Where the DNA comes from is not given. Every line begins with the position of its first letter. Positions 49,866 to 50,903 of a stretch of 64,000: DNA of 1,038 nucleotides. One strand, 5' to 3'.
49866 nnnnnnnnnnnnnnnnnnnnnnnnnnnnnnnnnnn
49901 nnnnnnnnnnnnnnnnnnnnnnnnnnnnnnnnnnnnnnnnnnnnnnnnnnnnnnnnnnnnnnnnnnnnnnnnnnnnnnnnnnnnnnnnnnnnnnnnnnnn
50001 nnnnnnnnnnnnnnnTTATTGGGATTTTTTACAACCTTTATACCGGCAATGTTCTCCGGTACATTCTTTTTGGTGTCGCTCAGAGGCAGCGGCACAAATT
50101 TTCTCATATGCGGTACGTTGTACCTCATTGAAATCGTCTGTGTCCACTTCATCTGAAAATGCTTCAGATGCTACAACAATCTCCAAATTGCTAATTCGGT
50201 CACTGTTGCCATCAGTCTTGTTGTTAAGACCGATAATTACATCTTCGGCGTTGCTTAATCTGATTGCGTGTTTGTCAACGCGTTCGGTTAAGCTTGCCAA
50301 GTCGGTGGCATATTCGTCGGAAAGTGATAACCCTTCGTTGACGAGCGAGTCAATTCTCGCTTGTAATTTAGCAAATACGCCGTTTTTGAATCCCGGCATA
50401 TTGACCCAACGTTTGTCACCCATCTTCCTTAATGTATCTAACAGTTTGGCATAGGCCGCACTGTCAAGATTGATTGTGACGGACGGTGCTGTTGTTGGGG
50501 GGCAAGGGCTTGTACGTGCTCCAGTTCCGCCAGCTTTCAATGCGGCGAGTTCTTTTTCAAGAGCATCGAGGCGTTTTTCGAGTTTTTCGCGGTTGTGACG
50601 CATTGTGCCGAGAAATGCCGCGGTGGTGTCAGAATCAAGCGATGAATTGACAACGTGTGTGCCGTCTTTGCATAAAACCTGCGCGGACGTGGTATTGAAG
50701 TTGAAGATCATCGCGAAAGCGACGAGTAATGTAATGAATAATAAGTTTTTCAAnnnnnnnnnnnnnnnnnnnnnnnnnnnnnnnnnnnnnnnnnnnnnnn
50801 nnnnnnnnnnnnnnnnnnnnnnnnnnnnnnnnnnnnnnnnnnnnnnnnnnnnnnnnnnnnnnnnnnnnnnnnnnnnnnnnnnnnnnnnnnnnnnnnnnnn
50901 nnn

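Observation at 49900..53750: Compositionally distinct minus-strand island of secreted/membrane proteins bordered by repeats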

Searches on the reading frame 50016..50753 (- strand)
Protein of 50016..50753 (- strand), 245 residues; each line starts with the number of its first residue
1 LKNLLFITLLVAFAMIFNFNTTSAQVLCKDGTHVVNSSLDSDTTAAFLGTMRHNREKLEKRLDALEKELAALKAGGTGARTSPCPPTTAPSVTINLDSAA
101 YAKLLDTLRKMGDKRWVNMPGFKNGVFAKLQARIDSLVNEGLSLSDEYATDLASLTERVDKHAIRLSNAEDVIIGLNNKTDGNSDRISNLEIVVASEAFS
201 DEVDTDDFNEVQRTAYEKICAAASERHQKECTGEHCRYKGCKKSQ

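Call 8: search_protein_families(library=pfam, proteins=[window:50016-50753:-], max_evalue=0.1)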
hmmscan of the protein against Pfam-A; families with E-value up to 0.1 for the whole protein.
window:50016-50753:- (245 aa): 4 families
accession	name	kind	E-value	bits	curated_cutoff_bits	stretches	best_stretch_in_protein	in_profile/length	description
PF23991.1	DUF7310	-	0.0042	18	40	0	48-74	25-51/83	Coiled-coil region of unknown function (DUF7310)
PF14712.11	Snapin_Pallidin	-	0.025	15.5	29.6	0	129-190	31-88/89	Snapin/Pallidin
PF05752.16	Calici_MSP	-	0.025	14.9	25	1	14-88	74-142/165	Calicivirus minor structural protein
PF06667.17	PspB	-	0.099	13.2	25.6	0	45-71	40-66/73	Phage shock protein B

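Call 16: find_encoding_contigs(protein=P0007, flank=10000, max_places=4)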
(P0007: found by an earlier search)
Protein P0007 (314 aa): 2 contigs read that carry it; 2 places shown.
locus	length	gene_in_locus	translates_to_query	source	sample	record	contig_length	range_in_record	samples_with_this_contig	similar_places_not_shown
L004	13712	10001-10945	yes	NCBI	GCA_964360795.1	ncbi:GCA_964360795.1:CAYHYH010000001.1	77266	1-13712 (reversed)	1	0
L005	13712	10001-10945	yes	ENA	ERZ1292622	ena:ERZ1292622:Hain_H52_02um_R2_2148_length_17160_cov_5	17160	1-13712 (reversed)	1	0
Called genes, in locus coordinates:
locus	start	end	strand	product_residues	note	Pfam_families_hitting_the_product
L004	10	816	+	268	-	PF01790:LGT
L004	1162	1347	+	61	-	-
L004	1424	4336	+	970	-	-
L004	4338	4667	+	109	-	PF18908:DUF5663 (weak)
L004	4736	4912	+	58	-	-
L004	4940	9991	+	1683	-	-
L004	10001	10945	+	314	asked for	PF01551:Peptidase_M23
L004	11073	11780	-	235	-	-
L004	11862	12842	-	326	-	-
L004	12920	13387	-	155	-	-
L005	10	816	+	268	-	PF01790:LGT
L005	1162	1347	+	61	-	-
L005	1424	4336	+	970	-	-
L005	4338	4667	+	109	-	PF18908:DUF5663 (weak)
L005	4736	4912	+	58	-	-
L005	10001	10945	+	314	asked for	PF01551:Peptidase_M23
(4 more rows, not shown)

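Call 17: find_encoding_contigs(protein=P0010, flank=10000, max_places=4)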
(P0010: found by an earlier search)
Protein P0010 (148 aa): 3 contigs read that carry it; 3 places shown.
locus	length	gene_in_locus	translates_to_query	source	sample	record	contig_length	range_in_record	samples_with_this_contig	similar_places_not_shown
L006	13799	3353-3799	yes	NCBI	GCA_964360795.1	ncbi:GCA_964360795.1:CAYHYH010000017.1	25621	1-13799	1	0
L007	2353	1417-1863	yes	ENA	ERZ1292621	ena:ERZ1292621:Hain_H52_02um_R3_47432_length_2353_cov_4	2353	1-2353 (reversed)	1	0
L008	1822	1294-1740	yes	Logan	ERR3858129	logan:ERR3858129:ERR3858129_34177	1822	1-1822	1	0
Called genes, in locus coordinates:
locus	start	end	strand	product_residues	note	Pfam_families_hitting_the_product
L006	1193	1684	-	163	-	-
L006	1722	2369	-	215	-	-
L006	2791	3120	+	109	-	-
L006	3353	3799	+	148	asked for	PF01668:SmpB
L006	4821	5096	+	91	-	PF01541:GIY-YIG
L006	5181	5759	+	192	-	PF05198:IF3_N, PF00707:IF3_C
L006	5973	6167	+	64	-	PF01632:Ribosomal_L35p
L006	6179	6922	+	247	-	PF01145:Band_7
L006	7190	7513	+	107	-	PF00453:Ribosomal_L20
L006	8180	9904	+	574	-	PF03485:Arg_tRNA_synt_N, PF00750:tRNA-synt_1d, PF05746:DALR_1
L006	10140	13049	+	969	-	PF00133:tRNA-synt_1, PF09334:tRNA-synt_1g (weak), PF08264:Anticodon_1, PF19302:DUF5915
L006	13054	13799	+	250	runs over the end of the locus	PF11967:RecO_N, PF02565:RecO_C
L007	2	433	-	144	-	?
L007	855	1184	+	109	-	-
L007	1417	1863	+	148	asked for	PF01668:SmpB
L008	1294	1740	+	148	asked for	PF01668:SmpB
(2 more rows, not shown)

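Call 24: find_homologous_proteins(query=window:50016-50753:-, max_evalue=0.001)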
Query window:50016-50753:- (245 aa): 3 proteins with E <= 0.001 among 1540 candidates.
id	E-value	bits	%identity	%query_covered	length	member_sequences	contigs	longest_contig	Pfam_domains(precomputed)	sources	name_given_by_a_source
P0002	3.7e-123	427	100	80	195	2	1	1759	-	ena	-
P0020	6.6e-65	237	57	100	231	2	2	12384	-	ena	-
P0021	3.8e-47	179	61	65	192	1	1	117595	-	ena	-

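Call 31: find_encoding_contigs(protein=P0020, flank=10000, max_places=3)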
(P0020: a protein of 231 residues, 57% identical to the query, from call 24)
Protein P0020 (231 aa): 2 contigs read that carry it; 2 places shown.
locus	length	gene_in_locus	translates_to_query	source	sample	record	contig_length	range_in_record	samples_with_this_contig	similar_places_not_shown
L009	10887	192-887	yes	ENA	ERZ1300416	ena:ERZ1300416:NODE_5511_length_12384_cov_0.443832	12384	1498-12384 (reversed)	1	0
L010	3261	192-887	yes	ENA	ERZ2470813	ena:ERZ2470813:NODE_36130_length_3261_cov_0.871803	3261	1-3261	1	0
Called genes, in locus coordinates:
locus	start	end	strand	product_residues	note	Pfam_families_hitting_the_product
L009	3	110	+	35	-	?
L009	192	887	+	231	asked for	-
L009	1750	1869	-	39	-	-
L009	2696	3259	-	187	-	-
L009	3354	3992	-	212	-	-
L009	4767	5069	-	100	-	-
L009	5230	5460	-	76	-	-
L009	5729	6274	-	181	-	-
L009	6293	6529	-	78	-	-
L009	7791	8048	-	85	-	-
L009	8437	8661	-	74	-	-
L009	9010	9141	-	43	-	-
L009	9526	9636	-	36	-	-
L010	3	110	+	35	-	?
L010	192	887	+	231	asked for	-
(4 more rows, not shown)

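Call 32: find_encoding_contigs(protein=P0021, flank=10000, max_places=3)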
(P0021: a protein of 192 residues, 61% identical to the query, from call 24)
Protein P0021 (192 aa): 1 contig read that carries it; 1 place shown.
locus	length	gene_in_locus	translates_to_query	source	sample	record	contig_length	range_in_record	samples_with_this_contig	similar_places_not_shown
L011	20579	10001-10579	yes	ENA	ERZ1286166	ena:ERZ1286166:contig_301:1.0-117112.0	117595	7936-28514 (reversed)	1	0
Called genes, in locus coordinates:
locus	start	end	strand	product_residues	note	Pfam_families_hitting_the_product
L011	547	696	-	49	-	-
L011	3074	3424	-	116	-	PF01668:SmpB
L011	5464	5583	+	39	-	-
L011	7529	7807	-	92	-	-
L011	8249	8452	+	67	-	-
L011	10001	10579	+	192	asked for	-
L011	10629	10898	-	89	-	PF01551:Peptidase_M23 (weak)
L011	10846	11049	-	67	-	-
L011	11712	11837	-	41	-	-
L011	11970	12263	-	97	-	-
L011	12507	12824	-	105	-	-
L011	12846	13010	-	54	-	-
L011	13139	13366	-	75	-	-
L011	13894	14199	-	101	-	-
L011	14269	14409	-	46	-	-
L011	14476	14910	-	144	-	-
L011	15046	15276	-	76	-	-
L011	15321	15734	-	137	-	-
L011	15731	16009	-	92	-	-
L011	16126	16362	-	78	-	-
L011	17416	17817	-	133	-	-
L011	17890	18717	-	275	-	-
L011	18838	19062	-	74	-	-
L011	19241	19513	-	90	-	-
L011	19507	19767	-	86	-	-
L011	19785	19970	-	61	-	-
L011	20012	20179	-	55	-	-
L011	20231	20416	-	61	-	-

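Call 34: predict_structure(alignment_id=A1)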
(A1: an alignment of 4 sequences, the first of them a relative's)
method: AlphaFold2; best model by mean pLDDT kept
length: 216 residues; sequences in the alignment: 4
mean_pLDDT: 63.1   pTM: 0.56
mean pLDDT of the five models: 63.1, 62.7, 61.8, 60.6, 44.5
residues with pLDDT >= 90: 0; 70-90: 101; 50-70: 63; < 50: 52
segments of 3 or more residues with pLDDT < 50: 14-52, 108-114
pLDDT, mean of each block of 10 residues (from residue 1): 55 46 35 37 39 63 72 57 72 55 48 53 70 75 74 72 83 85 73 75 77 78
secondary structure, 60 per line:
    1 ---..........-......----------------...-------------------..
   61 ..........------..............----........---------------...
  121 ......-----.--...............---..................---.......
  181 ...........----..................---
elements in order: H4-13 H15-20 E59-70 E77-90 E95-102 E118-126 E135-149 E153-170 E174-191 E196-213

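Call 35: search_protein_representatives(alignment_id=A1)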
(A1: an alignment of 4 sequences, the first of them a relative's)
Query: 4 sequences, 199 profile positions. Proteins with E-value up to 0.001 (for the whole library): 2; up to 1e-10: 2; up to 1e-30: 2. The best 2 are listed.
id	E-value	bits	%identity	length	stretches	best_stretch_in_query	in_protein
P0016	9.5e-110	381.2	-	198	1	1-199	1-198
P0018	1.0e-95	335.4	-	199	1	1-199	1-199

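Call 66: search_protein_families(library=phrogs, proteins=[window:50016-50753:-, L006:1193-1684:-], max_evalue=0.01)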
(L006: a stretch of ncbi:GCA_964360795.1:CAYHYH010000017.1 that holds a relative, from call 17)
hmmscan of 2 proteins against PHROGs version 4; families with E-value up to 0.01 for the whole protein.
window:50016-50753:- (245 aa): 1 family
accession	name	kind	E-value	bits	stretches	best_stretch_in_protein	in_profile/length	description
phrog_20262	-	unknown function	0.0042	18.2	0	11-70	4-60/146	-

L006:1193-1684:- (163 aa): 0 families

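Call 67: find_related_loci(query=A2, collection=metagenome_contigs, flank=6000)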
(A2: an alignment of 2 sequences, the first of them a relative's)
Query A2 (322 aa) in metagenome_contigs; peptide patterns used: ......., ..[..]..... (x = any residue, [..] = any of these).
349 stretches matched a pattern, but none encodes a relative of the query by tblastn (E <= 1e-3).

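Call 78: predict_structure(alignment_id=A2)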
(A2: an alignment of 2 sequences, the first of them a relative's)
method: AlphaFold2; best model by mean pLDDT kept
length: 322 residues; sequences in the alignment: 2
mean_pLDDT: 56.1   pTM: 0.34
mean pLDDT of the five models: 56.1, 45.2, 43.9, 41.8, 41.1
residues with pLDDT >= 90: 0; 70-90: 63; 50-70: 133; < 50: 126
segments of 3 or more residues with pLDDT < 50: 1-8, 58-63, 186-189, 191-193, 206-223, 239-256, 275-302, 305-322
pLDDT, mean of each block of 10 residues (from residue 1): 39 75 71 62 60 53 53 75 81 72 75 73 63 63 64 67 69 59 50 48 47 42 51 50 37 45 49 42 37 41 48 39 40
secondary structure, 60 per line:
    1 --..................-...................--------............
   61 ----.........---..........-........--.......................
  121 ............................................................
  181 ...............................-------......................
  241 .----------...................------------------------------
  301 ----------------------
elements in order: H3-20 H22-40 H49-60 H65-73 H77-86 H88-95 H98-211 H219-241 H252-270

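Call 87: fold_search(model_id=the predicted structure, library=pdb)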
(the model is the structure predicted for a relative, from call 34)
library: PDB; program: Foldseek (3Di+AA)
matches with E <= 10: 1015; with E <= 0.001: 3
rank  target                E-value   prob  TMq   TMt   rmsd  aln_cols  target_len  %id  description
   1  1i78_A                6.5e-04  0.99  0.28  0.22  14.5       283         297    8  CRYSTAL STRUCTURE OF OUTER MEMBRANE PROTEASE OMPT FROM ESCHERICHIA COLI (released 2001-10-03)
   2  9a34_MODEL_1_A        6.8e-04  1.00  0.34  0.25  12.7       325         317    9  Model of E. coli OmpT by in-cell photo-crosslinking MS and deep learning (released 2023-02-24)
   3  4dcb_A                7.2e-04  1.00  0.37  0.30   9.0       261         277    9  Y. pestis Plasminogen Activator Pla in Complex with Human Plasminogen Activation Loop Peptide ALP11 (released 2012-06-06)
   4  2x56                  1.3e-03  1.00  0.36  0.30   9.2       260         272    9  Yersinia Pestis Plasminogen Activator Pla (Native) (released 2010-07-28)
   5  1i78_B                1.3e-03  0.98  0.27  0.22  14.8       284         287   10  CRYSTAL STRUCTURE OF OUTER MEMBRANE PROTEASE OMPT FROM ESCHERICHIA COLI (released 2001-10-03)
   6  3slt                  1.5e-03  0.96  0.29  0.23  16.6       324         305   11  Pre-cleavage Structure of the Autotransporter EspP - N1023S Mutant (released 2011-11-16)
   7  3slj                  1.7e-03  0.94  0.29  0.23  16.5       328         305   11  Pre-cleavage Structure of the Autotransporter EspP - N1023A mutant (released 2011-11-16)
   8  3slo                  1.7e-03  0.94  0.28  0.22  17.5       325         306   11  Pre-cleavage Structure of the Autotransporter EspP - N1023D mutant (released 2011-11-16)
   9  2x55                  3.8e-03  1.00  0.36  0.30   9.4       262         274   10  Yersinia Pestis Plasminogen Activator Pla (Native) (released 2010-07-28)
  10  7xw0_A                4.2e-03  1.00  0.37  0.32   8.3       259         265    7  Crystal structure of pOmpT (released 2023-05-31)
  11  1p4t                  4.4e-03  1.00  0.37  0.48   7.1       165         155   12  Crystal structure of Neisserial surface protein A (NspA) (released 2003-07-22)
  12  2x4m_C                4.4e-03  0.44  0.17  0.13  22.9       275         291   12  Yersinia Pestis Plasminogen Activator Pla (released 2010-07-28)
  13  2x4m_B                4.9e-03  0.85  0.25  0.21  15.8       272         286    8  Yersinia Pestis Plasminogen Activator Pla (released 2010-07-28)
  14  8qxp                  5.5e-03  1.00  0.43  0.50   6.8       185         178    7  Crystal structure of the outer membrane porin OmpW from Klebsiella pneumoniae (released 2024-01-24)
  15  2x4m_A                6.4e-03  0.66  0.21  0.17  19.9       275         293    9  Yersinia Pestis Plasminogen Activator Pla (released 2010-07-28)
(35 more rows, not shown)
